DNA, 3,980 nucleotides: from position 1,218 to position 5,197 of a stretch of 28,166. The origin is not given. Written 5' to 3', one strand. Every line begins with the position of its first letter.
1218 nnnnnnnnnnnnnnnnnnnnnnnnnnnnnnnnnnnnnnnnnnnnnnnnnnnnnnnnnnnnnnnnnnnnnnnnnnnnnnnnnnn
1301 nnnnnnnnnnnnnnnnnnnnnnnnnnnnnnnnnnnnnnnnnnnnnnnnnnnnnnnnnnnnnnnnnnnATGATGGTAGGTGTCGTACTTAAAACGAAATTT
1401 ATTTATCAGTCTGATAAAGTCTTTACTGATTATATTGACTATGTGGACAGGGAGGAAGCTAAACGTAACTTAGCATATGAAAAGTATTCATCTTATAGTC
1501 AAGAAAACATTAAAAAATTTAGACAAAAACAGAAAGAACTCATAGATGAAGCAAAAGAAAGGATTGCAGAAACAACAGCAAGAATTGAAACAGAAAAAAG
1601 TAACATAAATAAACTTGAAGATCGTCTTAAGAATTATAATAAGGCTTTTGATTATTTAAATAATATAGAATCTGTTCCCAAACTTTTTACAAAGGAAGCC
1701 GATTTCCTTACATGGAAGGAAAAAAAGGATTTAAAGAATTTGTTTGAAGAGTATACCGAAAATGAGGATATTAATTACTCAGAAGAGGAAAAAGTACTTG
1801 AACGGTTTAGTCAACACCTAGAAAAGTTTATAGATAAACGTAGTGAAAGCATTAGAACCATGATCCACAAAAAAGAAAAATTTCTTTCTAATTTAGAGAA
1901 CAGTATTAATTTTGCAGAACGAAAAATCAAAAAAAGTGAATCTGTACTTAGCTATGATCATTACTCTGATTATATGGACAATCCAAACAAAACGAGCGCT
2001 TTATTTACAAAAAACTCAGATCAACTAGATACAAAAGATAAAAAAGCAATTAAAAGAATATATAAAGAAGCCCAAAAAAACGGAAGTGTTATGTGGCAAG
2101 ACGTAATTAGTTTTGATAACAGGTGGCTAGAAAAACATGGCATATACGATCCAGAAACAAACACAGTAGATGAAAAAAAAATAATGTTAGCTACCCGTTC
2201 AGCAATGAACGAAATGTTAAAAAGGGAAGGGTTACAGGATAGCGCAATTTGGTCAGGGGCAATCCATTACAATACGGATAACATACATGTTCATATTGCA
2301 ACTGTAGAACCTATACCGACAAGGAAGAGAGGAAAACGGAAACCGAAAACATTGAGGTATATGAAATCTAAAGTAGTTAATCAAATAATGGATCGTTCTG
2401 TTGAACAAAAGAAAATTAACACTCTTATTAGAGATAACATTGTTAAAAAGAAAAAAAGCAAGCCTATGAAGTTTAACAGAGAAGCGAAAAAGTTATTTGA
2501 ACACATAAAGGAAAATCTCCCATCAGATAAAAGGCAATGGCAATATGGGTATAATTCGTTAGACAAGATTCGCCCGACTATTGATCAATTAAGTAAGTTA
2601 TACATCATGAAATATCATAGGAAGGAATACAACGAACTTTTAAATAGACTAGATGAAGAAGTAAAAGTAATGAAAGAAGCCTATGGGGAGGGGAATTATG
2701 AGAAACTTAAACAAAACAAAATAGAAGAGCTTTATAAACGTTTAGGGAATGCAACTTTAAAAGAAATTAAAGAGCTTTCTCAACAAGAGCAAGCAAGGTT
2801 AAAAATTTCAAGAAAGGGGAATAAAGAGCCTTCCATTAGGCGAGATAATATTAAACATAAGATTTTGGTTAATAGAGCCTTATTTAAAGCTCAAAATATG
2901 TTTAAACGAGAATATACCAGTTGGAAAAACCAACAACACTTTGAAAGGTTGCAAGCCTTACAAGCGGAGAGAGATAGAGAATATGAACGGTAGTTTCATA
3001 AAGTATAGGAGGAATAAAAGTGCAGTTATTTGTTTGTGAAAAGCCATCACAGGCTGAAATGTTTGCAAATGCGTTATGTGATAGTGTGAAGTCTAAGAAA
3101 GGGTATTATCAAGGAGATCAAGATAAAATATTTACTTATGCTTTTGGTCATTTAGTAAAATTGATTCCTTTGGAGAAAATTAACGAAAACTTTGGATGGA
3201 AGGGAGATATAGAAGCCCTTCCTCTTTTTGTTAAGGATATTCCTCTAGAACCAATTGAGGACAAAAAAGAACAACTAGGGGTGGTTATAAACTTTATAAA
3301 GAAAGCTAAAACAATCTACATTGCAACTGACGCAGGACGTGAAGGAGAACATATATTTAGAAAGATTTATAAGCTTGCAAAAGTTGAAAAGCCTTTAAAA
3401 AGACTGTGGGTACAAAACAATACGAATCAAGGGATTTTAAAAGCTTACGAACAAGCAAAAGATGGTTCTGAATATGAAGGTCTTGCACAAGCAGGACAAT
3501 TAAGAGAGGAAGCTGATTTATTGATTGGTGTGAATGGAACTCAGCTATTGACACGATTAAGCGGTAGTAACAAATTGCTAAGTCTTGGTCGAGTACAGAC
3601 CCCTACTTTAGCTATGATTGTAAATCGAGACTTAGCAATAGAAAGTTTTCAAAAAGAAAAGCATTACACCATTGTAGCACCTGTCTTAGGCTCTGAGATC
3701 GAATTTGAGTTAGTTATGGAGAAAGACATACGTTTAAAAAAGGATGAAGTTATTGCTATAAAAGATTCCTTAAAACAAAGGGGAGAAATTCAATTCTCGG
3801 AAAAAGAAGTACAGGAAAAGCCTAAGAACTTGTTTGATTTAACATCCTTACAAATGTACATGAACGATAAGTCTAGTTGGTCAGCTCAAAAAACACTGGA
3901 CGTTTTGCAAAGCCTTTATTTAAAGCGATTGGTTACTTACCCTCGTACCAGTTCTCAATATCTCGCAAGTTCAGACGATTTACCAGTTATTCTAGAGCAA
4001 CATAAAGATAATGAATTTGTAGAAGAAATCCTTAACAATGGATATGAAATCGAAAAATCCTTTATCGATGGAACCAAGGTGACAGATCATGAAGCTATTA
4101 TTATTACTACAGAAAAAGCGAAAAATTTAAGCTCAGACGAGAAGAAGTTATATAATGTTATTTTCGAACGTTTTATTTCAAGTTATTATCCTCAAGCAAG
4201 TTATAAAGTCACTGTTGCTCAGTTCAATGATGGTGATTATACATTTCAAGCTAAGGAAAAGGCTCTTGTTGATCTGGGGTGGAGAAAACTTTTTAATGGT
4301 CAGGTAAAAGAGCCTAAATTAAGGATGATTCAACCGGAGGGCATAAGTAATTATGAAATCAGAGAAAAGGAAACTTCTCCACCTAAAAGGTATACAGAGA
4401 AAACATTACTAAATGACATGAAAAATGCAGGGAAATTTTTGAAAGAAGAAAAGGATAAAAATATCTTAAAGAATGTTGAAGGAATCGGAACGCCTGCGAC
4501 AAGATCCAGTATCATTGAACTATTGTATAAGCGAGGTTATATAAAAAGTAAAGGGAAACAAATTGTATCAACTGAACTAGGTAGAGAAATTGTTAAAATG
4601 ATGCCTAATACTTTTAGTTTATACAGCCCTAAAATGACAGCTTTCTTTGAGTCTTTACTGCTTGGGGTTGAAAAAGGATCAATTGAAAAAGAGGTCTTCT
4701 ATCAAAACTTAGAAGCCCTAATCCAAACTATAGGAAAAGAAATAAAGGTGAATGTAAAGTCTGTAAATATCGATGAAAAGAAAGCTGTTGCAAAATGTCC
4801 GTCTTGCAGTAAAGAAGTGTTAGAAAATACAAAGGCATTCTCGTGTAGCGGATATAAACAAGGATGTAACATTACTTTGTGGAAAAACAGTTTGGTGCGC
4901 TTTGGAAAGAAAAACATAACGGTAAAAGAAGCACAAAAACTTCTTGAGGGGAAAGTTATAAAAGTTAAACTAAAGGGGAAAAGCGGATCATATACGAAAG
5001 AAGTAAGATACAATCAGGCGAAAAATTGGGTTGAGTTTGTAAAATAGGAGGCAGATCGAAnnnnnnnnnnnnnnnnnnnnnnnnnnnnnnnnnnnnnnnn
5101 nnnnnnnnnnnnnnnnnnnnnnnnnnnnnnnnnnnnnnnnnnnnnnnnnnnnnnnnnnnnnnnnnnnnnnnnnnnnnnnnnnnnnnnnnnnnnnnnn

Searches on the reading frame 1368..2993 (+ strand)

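Call 61: search_protein_families(library=pfam, proteins=[window:1368-2993:+], max_evalue=0.001)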
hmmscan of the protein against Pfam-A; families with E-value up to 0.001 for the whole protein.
window:1368-2993:+ (541 aa): 1 family
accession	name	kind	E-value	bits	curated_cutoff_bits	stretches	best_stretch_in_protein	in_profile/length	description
PF18555.7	MobL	-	8.1e-105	351.4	28.5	2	171-510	38-376/383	MobL relaxases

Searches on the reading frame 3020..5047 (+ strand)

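Call 61: search_protein_families(library=pfam, proteins=[window:3020-5047:+], max_evalue=0.001)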
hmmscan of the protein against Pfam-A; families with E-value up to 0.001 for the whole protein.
window:3020-5047:+ (675 aa): 3 families
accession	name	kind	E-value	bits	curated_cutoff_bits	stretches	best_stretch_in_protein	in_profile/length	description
PF01131.25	Topoisom_bac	-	4.6e-100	335.9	35.1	1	151-560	2-409/411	DNA topoisomerase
PF01751.28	Toprim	-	6.2e-12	46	23.1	1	2-130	1-92/96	Toprim domain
PF23589.2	WH_AprA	-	0.00035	21.5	27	0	463-534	8-77/94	AprA winged helix domain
